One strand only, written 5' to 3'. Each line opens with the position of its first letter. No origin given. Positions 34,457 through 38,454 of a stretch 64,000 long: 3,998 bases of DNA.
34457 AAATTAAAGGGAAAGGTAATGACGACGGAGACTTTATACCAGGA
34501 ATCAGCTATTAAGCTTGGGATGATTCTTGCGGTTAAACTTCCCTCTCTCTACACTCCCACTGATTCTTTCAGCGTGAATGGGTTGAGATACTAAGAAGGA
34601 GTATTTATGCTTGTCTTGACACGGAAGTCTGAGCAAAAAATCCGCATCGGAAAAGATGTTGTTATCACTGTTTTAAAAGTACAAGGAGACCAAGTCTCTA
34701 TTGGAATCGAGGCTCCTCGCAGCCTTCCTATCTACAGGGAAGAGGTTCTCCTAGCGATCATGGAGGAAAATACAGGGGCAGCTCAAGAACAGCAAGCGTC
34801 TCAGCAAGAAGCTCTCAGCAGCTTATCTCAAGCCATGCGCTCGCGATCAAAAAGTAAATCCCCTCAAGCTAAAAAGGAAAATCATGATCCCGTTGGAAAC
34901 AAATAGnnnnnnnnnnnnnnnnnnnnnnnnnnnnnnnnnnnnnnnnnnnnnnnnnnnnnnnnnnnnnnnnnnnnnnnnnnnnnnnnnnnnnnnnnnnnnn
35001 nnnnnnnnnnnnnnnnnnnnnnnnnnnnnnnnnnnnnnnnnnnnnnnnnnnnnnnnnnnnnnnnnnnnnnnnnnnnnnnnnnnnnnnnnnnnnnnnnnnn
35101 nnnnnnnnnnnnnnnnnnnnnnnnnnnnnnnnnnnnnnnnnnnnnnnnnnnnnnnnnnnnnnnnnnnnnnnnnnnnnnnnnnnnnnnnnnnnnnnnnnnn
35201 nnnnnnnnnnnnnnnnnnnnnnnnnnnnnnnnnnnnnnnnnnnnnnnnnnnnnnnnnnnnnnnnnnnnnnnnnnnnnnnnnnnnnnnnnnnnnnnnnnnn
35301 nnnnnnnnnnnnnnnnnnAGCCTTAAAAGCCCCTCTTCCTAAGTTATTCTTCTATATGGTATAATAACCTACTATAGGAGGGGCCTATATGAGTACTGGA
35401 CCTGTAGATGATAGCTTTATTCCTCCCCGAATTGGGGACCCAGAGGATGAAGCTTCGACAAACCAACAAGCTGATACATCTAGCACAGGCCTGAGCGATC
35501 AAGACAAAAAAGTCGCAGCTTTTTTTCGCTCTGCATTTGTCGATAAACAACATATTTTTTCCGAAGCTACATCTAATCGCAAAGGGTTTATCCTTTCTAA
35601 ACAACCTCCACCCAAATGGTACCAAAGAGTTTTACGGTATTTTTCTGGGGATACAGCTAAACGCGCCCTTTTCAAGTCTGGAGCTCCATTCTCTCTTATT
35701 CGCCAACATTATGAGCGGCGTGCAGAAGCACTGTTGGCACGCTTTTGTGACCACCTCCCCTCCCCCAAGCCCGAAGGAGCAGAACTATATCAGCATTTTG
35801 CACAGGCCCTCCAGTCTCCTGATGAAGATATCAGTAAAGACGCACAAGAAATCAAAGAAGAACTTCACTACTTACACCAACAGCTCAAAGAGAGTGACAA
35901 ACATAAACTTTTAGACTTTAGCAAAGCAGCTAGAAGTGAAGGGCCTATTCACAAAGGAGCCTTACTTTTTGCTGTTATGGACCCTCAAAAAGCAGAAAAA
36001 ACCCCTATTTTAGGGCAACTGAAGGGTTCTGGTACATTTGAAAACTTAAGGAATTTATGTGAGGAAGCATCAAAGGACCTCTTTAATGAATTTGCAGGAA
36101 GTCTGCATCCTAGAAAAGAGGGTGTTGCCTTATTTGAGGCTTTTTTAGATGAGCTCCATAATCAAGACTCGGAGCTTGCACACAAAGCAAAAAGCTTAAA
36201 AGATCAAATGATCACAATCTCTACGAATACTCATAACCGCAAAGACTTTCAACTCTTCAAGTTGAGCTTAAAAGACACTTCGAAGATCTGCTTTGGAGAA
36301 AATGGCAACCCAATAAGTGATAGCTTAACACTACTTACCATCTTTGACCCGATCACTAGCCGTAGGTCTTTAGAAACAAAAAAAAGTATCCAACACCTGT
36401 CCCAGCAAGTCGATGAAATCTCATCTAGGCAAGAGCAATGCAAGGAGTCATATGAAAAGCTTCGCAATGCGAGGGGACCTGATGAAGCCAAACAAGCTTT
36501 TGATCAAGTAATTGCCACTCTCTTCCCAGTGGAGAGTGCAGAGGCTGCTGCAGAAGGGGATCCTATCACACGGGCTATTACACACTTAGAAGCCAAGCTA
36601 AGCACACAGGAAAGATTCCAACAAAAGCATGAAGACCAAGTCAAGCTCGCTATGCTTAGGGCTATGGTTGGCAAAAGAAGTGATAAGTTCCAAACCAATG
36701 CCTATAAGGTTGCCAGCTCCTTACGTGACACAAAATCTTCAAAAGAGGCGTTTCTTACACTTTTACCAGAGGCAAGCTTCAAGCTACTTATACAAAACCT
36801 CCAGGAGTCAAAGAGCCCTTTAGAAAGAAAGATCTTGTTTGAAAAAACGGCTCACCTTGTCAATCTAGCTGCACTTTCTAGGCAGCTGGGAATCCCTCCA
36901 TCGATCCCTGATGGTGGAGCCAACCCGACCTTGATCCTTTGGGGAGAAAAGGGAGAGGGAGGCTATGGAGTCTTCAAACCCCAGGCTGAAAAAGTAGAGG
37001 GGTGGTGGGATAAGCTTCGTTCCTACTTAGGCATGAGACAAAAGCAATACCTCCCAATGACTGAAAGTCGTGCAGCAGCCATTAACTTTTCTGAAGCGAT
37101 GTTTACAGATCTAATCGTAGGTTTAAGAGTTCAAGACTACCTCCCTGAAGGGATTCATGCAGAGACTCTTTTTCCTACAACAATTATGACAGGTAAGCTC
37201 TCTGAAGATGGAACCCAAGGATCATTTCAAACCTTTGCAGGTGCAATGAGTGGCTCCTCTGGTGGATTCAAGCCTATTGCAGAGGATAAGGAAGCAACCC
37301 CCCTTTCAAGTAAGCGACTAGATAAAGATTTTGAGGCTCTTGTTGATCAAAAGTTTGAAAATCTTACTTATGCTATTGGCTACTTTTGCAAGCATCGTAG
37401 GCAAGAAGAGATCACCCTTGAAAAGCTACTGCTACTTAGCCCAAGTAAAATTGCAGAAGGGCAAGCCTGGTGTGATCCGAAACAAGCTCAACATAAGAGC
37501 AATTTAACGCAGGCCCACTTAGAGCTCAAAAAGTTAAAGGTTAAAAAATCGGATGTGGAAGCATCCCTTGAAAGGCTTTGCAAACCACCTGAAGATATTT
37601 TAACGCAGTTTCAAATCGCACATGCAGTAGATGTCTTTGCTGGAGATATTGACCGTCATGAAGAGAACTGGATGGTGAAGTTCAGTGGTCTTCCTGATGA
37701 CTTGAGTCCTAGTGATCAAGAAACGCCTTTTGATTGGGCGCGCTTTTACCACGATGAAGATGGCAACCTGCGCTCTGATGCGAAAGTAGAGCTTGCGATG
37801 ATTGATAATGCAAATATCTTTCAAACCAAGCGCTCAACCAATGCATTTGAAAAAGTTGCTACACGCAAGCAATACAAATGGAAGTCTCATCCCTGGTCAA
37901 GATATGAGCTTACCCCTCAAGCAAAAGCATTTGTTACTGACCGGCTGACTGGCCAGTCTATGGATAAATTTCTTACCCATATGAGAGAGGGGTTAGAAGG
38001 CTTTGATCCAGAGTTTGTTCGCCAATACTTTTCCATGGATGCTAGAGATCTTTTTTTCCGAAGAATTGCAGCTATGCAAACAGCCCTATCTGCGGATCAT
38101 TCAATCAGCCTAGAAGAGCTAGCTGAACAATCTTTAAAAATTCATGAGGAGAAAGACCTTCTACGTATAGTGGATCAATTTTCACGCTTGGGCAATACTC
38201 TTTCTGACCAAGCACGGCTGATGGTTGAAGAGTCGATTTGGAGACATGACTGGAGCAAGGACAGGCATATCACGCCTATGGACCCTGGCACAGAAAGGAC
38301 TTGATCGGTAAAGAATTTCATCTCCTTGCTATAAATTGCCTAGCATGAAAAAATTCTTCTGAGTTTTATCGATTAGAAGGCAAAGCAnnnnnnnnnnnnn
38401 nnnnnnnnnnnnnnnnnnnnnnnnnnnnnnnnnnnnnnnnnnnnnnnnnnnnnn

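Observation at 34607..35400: csrA translationally coupled to a T3SS-chaperone-like gene, between the sctRST export gate and an effector-like gene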

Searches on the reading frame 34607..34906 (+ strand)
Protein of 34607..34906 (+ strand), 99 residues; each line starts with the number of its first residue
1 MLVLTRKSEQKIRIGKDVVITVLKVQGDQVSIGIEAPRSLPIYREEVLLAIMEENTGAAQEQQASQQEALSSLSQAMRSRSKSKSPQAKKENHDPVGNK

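Call 3: search_protein_families(library=pfam, proteins=[window:34607-34906:+], max_evalue=1)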
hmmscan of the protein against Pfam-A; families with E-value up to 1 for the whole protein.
window:34607-34906:+ (99 aa): 1 family
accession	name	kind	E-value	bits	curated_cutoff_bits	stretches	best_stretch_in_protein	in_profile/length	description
PF02599.21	CsrA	-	5.4e-23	81.2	27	1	1-52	1-52/53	Global regulator protein family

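Call 4: search_protein_families(library=ncbifam, proteins=[window:34607-34906:+], max_evalue=1)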
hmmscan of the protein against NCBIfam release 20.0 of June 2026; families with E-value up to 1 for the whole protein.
window:34607-34906:+ (99 aa): 4 families
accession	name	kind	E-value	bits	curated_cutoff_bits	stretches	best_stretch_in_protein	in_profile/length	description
NF002469.0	PRK01712.1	equivalog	4.8e-22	77.7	73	1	1-63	1-63/65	carbon storage regulator CsrA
TIGR00202.1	csrA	equivalog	9.4e-20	70.6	70.1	1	1-61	1-61/69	carbon storage regulator CsrA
NF001844.0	PRK00568.1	equivalog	1.1e-11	44.6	106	1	1-74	1-71/76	carbon storage regulator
NF040528.1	SP_0198_lipo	equivalog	0.34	10.8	100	0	59-92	21-55/144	SP_0198 family lipoprotein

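Call 49: find_related_loci(query=A6, collection=metagenome_contigs, flank=5000)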
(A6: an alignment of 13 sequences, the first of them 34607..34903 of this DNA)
Query A6 (99 aa) in metagenome_contigs; peptide patterns used: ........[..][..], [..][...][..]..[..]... (x = any residue, [..] = any of these).
600 stretches matched a pattern (row limit reached: there are more); 448 encode a relative of the query (tblastn E <= 1e-3); the best 80 are kept; 80 distinct loci.
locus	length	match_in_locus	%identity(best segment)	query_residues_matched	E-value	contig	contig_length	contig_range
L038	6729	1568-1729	85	1-54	3e-23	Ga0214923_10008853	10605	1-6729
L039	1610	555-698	81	1-48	9e-21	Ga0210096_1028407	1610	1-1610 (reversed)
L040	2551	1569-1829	55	1-84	1e-20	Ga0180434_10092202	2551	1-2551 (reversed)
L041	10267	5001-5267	46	1-89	8e-20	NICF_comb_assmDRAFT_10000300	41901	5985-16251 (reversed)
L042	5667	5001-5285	48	1-97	1e-19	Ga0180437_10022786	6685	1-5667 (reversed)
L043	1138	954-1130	59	1-59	1e-19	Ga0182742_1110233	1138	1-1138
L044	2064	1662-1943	43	1-95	2e-19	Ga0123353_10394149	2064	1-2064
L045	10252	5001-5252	45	1-84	1e-19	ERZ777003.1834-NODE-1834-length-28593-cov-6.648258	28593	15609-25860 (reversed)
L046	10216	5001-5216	53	1-72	4e-19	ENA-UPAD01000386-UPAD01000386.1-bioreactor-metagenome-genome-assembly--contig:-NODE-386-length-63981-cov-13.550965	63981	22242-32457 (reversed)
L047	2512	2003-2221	56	1-73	5e-19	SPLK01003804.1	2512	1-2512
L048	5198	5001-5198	62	1-64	5e-19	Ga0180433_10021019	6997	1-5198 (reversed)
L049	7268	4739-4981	45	1-86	5e-19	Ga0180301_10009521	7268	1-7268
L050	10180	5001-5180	57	1-60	9e-19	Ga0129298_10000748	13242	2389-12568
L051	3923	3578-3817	49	1-80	7e-19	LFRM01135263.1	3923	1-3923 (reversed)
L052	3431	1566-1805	49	1-80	8e-19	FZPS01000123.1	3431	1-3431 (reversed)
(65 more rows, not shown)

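Call 53: search_solved_structures(query=window:34607-34903:+, max_evalue=0.001, show_alignments=5)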
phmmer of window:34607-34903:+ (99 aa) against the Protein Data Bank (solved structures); distinct sequences matched with E-value up to 0.001: 9.
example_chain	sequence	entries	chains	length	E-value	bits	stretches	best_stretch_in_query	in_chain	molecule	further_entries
5dmb_D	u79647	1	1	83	7.2e-16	61.4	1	2-68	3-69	Carbon storage regulator homolog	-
1t3o_A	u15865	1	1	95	5.4e-14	55.4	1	1-61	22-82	Carbon storage regulator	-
2jpp_A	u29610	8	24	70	4.6e-11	46.1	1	1-53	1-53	Translational repressor | Carbon storage regulator homolog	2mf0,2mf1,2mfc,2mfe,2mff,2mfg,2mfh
7yr6_E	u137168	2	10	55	1.4e-10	44.5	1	1-54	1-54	Translational regulator CsrA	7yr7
1vpz_A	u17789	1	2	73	1.9e-10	44.1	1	1-55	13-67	Carbon storage regulator homolog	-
1y00_A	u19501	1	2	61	2.9e-10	43.5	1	1-56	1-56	Carbon storage regulator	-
2bti_A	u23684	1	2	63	4e-10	43.1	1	1-55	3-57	CARBON STORAGE REGULATOR HOMOLOG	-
5z38_F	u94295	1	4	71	5e-10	42.8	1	1-56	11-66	wild type CsrA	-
5z38_E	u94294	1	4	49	2.5e-07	34.2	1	1-44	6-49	Truncated-CsrA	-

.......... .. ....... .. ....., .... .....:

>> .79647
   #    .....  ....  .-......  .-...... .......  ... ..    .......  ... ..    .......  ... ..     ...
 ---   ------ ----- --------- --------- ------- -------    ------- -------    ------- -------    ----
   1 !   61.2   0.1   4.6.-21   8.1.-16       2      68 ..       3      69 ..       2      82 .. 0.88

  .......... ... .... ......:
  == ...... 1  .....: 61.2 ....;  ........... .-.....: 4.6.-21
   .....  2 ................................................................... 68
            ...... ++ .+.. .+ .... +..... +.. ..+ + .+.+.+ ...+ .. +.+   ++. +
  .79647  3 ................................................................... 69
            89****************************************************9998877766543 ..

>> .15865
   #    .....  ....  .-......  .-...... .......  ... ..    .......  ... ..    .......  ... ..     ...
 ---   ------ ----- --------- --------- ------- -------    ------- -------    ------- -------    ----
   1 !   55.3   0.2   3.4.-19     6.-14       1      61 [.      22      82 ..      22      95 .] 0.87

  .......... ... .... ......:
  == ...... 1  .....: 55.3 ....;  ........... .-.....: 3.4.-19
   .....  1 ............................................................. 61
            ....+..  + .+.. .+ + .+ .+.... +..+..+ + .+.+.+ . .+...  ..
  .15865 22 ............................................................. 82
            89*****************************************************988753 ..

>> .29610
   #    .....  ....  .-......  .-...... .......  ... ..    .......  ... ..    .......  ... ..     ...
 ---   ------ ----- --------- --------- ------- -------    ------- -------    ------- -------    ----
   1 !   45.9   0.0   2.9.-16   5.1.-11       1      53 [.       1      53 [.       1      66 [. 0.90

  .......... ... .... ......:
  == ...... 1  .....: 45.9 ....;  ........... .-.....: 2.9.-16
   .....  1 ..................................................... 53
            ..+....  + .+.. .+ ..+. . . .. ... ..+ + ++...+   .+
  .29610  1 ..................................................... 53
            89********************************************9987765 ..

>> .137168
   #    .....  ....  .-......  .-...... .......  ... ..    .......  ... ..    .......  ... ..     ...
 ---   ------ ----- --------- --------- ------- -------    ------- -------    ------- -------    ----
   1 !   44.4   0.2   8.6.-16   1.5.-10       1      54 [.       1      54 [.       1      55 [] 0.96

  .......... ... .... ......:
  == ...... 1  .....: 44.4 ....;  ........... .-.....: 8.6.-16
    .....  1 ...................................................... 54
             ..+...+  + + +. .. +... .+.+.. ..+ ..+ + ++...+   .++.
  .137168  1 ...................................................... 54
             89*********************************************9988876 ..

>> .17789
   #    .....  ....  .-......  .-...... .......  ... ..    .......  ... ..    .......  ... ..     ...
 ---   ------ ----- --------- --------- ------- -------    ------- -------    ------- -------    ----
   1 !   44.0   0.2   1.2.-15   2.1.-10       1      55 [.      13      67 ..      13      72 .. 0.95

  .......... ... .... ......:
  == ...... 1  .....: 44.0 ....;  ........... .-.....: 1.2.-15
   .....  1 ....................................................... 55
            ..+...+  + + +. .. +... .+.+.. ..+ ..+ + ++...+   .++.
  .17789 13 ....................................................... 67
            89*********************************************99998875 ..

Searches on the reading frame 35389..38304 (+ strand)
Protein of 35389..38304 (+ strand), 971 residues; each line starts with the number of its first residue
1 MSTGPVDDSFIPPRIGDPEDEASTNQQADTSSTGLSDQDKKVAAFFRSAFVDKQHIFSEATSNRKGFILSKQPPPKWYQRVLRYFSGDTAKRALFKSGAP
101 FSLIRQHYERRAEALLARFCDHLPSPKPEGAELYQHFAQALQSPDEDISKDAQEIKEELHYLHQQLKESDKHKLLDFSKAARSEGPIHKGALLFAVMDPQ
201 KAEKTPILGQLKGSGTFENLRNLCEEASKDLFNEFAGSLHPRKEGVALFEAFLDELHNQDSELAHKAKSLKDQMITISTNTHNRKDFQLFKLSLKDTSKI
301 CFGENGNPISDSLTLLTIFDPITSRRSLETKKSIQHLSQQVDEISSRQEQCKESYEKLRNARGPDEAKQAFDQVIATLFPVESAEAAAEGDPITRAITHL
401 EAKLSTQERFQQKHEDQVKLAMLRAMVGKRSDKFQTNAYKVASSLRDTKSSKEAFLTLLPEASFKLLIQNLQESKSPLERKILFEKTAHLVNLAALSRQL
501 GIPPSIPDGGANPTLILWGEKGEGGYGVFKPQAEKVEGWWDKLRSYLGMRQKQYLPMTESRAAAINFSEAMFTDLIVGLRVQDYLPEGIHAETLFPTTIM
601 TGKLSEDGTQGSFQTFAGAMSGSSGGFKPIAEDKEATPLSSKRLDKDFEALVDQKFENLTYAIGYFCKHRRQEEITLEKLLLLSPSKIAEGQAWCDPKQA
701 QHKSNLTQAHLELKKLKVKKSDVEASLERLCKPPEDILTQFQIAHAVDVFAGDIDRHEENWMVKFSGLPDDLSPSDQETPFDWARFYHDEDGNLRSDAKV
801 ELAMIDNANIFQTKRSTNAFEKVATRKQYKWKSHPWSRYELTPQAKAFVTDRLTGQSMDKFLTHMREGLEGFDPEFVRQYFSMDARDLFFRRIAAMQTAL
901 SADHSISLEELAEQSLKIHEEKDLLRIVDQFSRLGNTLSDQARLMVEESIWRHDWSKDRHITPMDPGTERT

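Call 3: search_protein_families(library=pfam, proteins=[window:35389-38304:+], max_evalue=1)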
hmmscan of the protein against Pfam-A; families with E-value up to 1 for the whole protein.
window:35389-38304:+ (971 aa): 1 family
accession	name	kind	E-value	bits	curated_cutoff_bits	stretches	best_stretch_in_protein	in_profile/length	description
PF00454.33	PI3_PI4_kinase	-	0.049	14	27.1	1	752-817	145-178/241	Phosphatidylinositol 3- and 4-kinase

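Call 4: search_protein_families(library=ncbifam, proteins=[window:35389-38304:+], max_evalue=1)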
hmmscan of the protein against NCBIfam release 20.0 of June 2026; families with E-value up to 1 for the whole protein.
window:35389-38304:+ (971 aa): 2 families
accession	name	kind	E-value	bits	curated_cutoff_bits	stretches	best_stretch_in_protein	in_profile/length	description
TIGR01252.1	acetolac_decarb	equivalog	0.067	12.6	180.65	0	803-859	100-156/232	acetolactate decarboxylase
NF045995.1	MAG0865_DivIVA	hypoth_equivalog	0.14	12.3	55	1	251-284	27-60/69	MAG0865 family DivIVA-related protein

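Call 54: search_solved_structures(query=window:35389-38301:+, max_evalue=10, show_alignments=2)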
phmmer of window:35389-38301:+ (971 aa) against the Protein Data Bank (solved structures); distinct sequences matched with E-value up to 10: 0.

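Call 70: search_protein_representatives(protein=window:35389-38301:+)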
Query: 971 residues. Proteins with E-value up to 0.001 (for the whole library): 24; up to 1e-10: 1; up to 1e-30: 1. The best 24 are listed.
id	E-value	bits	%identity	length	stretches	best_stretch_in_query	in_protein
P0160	0.0e+00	2196.8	100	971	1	1-971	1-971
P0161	1.1e-09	53.8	38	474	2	801-895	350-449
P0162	2.2e-08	49.5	35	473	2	801-886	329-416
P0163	4.8e-08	48.3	39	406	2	792-870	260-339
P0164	9.1e-08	47.4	38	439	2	746-876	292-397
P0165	2.2e-07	46.2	37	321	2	801-876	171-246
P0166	2.2e-07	46.1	31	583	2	801-939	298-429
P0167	1.2e-06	43.7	38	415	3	800-882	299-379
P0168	1.7e-06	43.2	35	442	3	801-843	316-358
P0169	2.2e-06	42.8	30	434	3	800-913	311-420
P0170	3.0e-06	42.4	35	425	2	801-880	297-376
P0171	7.9e-06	41.0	30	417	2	801-914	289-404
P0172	1.1e-05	40.6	35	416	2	801-906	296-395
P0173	2.9e-05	39.1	37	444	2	801-894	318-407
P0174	3.6e-05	38.9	32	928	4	790-875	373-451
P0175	3.8e-05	38.8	34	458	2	798-888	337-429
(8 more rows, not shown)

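Call 71: search_protein_families(library=pfam, proteins=[P0161, P0162, P0163, P0164, P0165, P0166, P0167, P0169, P0174, P0175], max_evalue=0.01)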
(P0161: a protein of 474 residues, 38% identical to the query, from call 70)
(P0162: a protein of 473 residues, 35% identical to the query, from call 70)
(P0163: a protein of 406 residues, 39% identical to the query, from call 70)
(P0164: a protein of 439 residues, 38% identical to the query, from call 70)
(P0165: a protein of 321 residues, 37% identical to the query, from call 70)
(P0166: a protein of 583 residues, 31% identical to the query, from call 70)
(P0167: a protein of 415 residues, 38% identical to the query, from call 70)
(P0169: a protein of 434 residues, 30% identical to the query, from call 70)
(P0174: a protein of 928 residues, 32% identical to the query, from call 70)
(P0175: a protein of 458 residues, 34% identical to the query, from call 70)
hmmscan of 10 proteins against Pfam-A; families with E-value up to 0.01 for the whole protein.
P0161 (474 aa): 1 family
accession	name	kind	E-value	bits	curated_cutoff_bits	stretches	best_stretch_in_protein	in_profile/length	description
PF00454.33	PI3_PI4_kinase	-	3.1e-09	37.6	27.1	1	283-363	97-175/241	Phosphatidylinositol 3- and 4-kinase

P0162 (473 aa): 1 family
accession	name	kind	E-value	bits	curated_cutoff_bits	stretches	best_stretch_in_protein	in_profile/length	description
PF00454.33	PI3_PI4_kinase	-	2.8e-09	37.7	27.1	1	297-347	134-180/241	Phosphatidylinositol 3- and 4-kinase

P0163 (406 aa): 1 family
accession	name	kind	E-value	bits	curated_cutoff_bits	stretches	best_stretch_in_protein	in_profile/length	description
PF00454.33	PI3_PI4_kinase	-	1.1e-08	35.7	27.1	1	243-284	135-177/241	Phosphatidylinositol 3- and 4-kinase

P0164 (439 aa): 2 families
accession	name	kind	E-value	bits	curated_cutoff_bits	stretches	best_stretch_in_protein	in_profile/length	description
PF00454.33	PI3_PI4_kinase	-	4.2e-07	30.5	27.1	1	249-334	103-173/241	Phosphatidylinositol 3- and 4-kinase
PF06702.18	Fam20C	-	0.0022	18.1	26.8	1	261-323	71-128/218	Golgi casein kinase, C-terminal, Fam20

P0165 (321 aa): 2 families
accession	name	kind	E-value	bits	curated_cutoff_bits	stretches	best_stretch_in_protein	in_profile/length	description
PF00454.33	PI3_PI4_kinase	-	1.5e-08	35.3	27.1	1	108-188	106-179/241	Phosphatidylinositol 3- and 4-kinase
PF17726.7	DpnI_C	-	0.0015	19.1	23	0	280-320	19-58/70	Dam-replacing HTH domain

P0166 (583 aa): 1 family
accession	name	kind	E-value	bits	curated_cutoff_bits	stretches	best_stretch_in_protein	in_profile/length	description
PF00454.33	PI3_PI4_kinase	-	6.7e-09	36.5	27.1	1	268-358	136-205/241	Phosphatidylinositol 3- and 4-kinase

P0167 (415 aa): 2 families
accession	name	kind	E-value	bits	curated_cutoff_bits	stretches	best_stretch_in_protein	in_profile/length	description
PF00454.33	PI3_PI4_kinase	-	3.6e-07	30.8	27.1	1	220-344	97-193/241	Phosphatidylinositol 3- and 4-kinase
PF06702.18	Fam20C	-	6.5e-06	26.4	26.8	1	245-316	67-137/218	Golgi casein kinase, C-terminal, Fam20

P0169 (434 aa): 2 families
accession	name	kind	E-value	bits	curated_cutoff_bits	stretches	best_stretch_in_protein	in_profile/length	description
PF00454.33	PI3_PI4_kinase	-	9.3e-05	22.9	27.1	1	281-327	135-177/241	Phosphatidylinositol 3- and 4-kinase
PF06702.18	Fam20C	-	0.0011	19.1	26.8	1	282-326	94-135/218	Golgi casein kinase, C-terminal, Fam20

P0174 (928 aa): 2 families
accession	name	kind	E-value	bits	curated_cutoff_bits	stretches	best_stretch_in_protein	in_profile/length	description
PF00454.33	PI3_PI4_kinase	-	1.4e-14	55.1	27.1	2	770-879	135-225/241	Phosphatidylinositol 3- and 4-kinase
PF06702.18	Fam20C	-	3.9e-08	33.7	26.8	1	332-391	77-133/218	Golgi casein kinase, C-terminal, Fam20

P0175 (458 aa): 1 family
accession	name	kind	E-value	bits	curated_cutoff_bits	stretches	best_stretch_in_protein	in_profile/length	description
PF00538.25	Linker_histone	-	0.0037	17.9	22.4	0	257-298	10-50/74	linker histone H1 and H5 family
